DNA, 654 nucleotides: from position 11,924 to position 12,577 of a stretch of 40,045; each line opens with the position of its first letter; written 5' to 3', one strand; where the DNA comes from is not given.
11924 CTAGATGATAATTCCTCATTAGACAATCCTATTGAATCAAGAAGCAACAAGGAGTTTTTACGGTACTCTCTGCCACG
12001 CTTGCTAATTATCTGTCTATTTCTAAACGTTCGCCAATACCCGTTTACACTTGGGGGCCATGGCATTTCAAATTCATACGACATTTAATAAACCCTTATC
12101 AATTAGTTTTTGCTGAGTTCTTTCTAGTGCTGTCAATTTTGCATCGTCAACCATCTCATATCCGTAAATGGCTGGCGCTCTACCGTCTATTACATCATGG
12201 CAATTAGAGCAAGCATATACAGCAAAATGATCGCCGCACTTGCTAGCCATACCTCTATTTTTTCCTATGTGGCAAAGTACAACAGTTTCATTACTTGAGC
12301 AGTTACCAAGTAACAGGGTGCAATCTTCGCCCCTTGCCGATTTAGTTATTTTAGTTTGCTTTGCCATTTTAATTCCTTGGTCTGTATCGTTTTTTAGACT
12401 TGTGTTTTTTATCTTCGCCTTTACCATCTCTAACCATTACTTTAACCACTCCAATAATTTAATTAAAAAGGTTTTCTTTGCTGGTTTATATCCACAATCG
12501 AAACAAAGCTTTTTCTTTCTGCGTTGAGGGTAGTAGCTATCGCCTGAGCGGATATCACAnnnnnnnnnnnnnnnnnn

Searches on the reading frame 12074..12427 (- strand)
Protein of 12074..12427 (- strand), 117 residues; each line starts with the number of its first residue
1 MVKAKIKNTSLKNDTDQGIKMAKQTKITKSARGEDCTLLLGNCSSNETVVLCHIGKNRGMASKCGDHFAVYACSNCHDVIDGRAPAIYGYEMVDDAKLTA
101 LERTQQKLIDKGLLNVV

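Call 17: search_protein_families(library=phrogs, proteins=[window:12074-12427:-], max_evalue=0.01)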
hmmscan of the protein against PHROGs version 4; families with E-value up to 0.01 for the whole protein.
window:12074-12427:- (117 aa): 2 families
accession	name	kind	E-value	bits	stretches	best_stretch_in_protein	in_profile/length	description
phrog_131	-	DNA, RNA and nucleotide metabolism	1.1e-24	88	1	13-116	20-126/131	HNH endonuclease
phrog_7109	-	unknown function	0.00013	22.7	1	59-112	6-58/62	-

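Call 18: search_protein_families(library=pfam, proteins=[window:12074-12427:-], max_evalue=0.01)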
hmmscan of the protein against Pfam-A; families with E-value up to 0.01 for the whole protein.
window:12074-12427:- (117 aa): 1 family
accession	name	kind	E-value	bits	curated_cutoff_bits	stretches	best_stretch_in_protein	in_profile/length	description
PF07102.17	YbcO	-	2e-17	63.4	29.9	1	25-110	1-89/92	Putative nuclease YbcO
